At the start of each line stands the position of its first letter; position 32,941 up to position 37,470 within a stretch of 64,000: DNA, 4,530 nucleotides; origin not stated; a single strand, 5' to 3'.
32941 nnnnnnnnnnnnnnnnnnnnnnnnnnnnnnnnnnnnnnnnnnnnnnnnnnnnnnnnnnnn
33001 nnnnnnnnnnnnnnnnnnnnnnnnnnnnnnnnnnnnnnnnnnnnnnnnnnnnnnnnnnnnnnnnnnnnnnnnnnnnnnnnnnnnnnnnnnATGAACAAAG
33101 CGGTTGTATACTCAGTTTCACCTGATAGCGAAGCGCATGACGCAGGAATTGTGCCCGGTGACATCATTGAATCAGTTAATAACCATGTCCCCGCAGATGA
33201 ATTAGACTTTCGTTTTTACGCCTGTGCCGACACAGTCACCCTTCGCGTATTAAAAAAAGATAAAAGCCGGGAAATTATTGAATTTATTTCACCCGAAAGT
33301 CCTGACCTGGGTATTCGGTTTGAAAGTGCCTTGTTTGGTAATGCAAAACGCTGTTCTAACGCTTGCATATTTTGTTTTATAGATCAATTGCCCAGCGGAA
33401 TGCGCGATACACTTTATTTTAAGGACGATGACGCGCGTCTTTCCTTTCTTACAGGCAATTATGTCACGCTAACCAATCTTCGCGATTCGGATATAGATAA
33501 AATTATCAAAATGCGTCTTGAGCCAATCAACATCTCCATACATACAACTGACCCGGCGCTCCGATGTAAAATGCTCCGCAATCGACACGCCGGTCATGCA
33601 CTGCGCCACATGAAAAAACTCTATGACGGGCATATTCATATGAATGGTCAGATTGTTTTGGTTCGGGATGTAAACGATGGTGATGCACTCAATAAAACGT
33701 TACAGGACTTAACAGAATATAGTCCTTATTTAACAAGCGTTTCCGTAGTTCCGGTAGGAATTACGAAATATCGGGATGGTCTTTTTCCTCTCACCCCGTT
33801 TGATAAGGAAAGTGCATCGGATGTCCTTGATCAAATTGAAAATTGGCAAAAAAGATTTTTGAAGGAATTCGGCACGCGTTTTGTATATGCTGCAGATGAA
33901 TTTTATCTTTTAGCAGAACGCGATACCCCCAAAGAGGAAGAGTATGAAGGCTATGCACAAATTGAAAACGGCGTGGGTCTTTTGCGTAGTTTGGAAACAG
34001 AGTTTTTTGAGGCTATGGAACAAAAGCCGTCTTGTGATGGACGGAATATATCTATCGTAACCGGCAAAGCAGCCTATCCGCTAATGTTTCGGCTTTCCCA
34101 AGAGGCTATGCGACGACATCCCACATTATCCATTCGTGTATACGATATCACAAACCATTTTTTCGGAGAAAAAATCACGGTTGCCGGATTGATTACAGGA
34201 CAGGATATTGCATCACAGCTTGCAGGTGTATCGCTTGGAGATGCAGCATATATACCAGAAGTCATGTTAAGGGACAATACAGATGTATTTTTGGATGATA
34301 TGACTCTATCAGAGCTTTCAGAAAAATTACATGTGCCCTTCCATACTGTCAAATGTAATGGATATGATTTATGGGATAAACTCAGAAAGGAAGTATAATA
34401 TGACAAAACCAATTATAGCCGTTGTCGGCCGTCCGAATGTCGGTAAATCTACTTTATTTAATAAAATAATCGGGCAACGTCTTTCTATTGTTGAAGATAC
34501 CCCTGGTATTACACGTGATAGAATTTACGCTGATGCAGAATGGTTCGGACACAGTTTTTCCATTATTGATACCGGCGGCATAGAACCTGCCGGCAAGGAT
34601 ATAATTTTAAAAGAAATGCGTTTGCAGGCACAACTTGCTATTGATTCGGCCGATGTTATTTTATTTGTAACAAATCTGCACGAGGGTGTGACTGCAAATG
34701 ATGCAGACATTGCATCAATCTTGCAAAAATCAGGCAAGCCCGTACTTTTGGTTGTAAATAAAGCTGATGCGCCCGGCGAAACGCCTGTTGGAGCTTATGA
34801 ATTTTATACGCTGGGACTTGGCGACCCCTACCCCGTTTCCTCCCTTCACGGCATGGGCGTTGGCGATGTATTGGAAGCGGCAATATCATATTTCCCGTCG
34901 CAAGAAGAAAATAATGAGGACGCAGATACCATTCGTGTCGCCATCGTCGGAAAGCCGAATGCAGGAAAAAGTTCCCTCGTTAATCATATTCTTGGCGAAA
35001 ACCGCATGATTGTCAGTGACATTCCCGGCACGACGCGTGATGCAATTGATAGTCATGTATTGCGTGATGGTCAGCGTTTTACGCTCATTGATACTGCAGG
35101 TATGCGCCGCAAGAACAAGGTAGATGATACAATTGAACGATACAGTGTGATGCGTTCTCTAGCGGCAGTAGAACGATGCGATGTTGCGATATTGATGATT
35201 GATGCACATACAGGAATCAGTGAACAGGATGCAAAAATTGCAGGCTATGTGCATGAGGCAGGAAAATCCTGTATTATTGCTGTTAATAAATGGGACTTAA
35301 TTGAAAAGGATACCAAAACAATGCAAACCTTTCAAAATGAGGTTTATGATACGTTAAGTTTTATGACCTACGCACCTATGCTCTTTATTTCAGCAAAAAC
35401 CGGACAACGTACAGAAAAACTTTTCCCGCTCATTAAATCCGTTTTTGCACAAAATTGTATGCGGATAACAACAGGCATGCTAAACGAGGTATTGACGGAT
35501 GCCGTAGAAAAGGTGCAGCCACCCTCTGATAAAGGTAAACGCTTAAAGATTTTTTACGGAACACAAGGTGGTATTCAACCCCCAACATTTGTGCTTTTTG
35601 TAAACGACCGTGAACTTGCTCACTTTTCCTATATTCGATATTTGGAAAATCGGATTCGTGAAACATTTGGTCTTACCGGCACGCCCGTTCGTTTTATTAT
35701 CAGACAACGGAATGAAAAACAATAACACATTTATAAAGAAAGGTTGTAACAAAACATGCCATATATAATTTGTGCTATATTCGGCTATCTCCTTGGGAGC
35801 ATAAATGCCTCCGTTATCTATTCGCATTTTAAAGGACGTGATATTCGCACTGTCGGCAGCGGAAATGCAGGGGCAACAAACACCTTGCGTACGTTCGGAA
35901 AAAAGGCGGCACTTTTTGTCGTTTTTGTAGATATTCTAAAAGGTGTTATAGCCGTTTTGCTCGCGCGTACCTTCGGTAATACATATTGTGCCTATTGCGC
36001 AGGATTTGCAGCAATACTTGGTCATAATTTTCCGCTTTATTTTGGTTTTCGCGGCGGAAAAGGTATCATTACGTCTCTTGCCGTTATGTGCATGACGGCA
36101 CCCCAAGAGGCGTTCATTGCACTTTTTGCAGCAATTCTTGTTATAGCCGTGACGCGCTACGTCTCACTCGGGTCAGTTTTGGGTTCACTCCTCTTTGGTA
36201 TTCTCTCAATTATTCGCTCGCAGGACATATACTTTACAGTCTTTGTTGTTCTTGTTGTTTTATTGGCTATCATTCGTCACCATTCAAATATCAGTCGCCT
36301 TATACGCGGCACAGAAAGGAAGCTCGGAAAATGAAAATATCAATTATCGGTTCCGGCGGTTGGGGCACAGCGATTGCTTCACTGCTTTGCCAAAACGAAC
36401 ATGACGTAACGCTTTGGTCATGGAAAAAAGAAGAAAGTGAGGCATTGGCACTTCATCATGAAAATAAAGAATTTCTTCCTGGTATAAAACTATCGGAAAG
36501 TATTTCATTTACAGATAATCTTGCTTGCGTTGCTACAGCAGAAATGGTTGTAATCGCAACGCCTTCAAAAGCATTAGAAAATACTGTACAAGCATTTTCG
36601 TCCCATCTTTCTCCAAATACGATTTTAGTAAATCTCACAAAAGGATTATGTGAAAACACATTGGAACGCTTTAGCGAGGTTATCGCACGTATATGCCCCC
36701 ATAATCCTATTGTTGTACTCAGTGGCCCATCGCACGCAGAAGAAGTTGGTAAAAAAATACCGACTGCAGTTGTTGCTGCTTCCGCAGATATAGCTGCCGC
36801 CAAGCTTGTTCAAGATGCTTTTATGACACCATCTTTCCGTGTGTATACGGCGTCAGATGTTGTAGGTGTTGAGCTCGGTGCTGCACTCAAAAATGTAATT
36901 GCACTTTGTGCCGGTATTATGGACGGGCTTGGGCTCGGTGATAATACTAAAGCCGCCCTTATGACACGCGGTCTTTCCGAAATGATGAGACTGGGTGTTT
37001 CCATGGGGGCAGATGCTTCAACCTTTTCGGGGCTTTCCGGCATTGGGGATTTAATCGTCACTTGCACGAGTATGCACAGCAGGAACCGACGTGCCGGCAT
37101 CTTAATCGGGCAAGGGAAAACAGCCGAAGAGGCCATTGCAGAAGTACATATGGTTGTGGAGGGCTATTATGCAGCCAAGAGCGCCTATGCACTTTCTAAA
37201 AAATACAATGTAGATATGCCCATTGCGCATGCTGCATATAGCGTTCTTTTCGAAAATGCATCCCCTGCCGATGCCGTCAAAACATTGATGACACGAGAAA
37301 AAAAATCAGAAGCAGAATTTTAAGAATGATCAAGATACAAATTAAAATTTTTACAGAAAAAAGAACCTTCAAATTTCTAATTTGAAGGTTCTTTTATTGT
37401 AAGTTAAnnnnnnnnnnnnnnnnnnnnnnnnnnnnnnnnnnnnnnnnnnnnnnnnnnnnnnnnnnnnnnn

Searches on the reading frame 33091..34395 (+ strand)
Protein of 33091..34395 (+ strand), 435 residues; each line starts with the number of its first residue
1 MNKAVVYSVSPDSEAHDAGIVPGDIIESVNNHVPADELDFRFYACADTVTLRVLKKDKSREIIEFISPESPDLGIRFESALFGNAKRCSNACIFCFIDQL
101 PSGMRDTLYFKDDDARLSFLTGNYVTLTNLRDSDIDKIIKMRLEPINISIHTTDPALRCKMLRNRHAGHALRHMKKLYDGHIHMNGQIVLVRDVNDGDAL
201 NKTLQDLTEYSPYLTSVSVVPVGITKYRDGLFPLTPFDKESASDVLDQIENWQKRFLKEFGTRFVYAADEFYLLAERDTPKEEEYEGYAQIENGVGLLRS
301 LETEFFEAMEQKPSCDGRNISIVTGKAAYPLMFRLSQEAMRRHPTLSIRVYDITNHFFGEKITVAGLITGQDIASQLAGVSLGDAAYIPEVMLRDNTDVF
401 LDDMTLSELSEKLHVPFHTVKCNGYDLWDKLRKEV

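Call 12: search_protein_families(library=pfam, proteins=[window:33091-34395:+], max_evalue=0.001)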
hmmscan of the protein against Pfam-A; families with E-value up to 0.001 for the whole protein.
window:33091-34395:+ (435 aa): 4 families
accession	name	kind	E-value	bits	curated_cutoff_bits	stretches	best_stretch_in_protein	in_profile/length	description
PF04459.17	DUF512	-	4.3e-77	258.4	25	1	220-421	1-201/202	Protein of unknown function (DUF512)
PF19238.5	Radical_SAM_2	-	6.7e-64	214.6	26.7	1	70-217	4-151/151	Radical SAM-like domain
PF17820.7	PDZ_6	-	1.2e-06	28.6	27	1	5-43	1-39/54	PDZ domain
PF13180.12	PDZ_2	-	0.00076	20.2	27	0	3-61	13-75/80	PDZ domain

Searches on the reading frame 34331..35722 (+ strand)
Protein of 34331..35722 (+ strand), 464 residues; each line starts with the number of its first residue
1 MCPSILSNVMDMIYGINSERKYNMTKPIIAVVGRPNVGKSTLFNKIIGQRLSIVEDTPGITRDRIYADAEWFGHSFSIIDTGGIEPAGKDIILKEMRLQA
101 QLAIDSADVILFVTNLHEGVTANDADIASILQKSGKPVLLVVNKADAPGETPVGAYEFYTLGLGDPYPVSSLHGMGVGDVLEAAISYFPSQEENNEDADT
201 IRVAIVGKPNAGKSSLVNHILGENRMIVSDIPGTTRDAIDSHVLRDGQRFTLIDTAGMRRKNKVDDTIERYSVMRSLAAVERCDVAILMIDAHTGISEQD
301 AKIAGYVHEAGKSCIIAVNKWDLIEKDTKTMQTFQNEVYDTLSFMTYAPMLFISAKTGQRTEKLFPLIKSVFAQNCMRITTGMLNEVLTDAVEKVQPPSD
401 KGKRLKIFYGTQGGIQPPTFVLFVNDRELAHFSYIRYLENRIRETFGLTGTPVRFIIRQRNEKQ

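Call 12: search_protein_families(library=pfam, proteins=[window:34331-35722:+], max_evalue=0.001)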
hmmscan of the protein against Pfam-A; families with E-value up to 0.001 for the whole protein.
window:34331-35722:+ (464 aa): 11 families
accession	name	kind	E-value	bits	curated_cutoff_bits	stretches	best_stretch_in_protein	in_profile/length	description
PF01926.29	MMR_HSR1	-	2.9e-60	201.8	21.9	2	202-320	1-113/113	50S ribosome-binding GTPase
PF14714.11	KH_dom-like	-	9.4e-35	119.2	27.3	1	378-458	1-81/81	KH-domain-like of EngA bacterial GTPase enzymes, C-terminal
PF02421.24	FeoB_N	-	3.1e-25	89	27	2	202-364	2-152/156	Ferrous iron transport protein B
PF00009.33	GTP_EFTU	-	4.6e-24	85.5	26.5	2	201-371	4-185/188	Elongation factor Tu GTP binding domain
PF00350.29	Dynamin_N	-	7.4e-19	68.8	27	1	203-236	1-34/168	Dynamin family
PF04548.22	AIG1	-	4.5e-17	62.5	27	2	202-309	2-109/212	AIG1 family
PF03193.22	RsgA_GTPase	-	6.7e-11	42.7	30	0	203-235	109-141/174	RsgA GTPase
PF08477.19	Roc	-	3.7e-06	27.6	27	0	29-146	2-119/119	Ras of Complex, Roc, domain of DAPkinase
PF00071.28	Ras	-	2e-05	24.7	21.6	0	203-366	2-154/162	Ras family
PF00005.33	ABC_tran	-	3.2e-05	25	25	0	202-230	13-41/137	ABC transporter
PF02492.25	cobW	-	0.00084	19.4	20.7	0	252-334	88-165/180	CobW/HypB/UreG, nucleotide-binding domain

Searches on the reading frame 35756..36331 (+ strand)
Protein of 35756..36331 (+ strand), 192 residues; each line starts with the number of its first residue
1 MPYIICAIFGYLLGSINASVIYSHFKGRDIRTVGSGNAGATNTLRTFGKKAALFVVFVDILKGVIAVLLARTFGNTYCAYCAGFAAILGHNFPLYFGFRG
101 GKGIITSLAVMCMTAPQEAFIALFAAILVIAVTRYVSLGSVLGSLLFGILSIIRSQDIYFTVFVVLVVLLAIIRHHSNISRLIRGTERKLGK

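Call 12: search_protein_families(library=pfam, proteins=[window:35756-36331:+], max_evalue=0.001)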
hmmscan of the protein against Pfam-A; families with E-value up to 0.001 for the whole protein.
window:35756-36331:+ (192 aa): 1 family
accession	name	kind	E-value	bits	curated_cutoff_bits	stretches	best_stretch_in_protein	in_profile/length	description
PF02660.20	G3P_acyltransf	-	3.6e-51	174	24.1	1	9-182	1-164/164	Glycerol-3-phosphate acyltransferase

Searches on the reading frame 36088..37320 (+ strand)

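Call 12: search_protein_families(library=pfam, proteins=[window:36088-37320:+], max_evalue=0.001)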
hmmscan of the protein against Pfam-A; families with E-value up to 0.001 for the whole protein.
window:36088-37320:+ (411 aa): 6 families
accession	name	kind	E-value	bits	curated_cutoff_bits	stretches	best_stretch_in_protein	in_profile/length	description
PF07479.19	NAD_Gly3P_dh_C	-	1.3e-59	200.9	25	1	257-398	1-142/142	NAD-dependent glycerol-3-phosphate dehydrogenase C-terminus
PF01210.29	NAD_Gly3P_dh_N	-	3.6e-47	160.7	23.1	1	83-237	1-157/158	NAD-dependent glycerol-3-phosphate dehydrogenase N-terminus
PF20618.3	GPD_NAD_C_bact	-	7.4e-23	81.3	27.6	1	317-381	1-64/66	Bacterial GPD, NAD-dependent C-terminal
PF02558.23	ApbA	-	2.5e-08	34.1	22.2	1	84-188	1-104/150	Ketopantoate reductase PanE/ApbA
PF03807.23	F420_oxidored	-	7.8e-08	33.3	21.6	1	83-184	1-92/94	NADP oxidoreductase coenzyme F420-dependent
PF03446.21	NAD_binding_2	-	0.00052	20.5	21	0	83-198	1-107/161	NAD binding domain of 6-phosphogluconate dehydrogenase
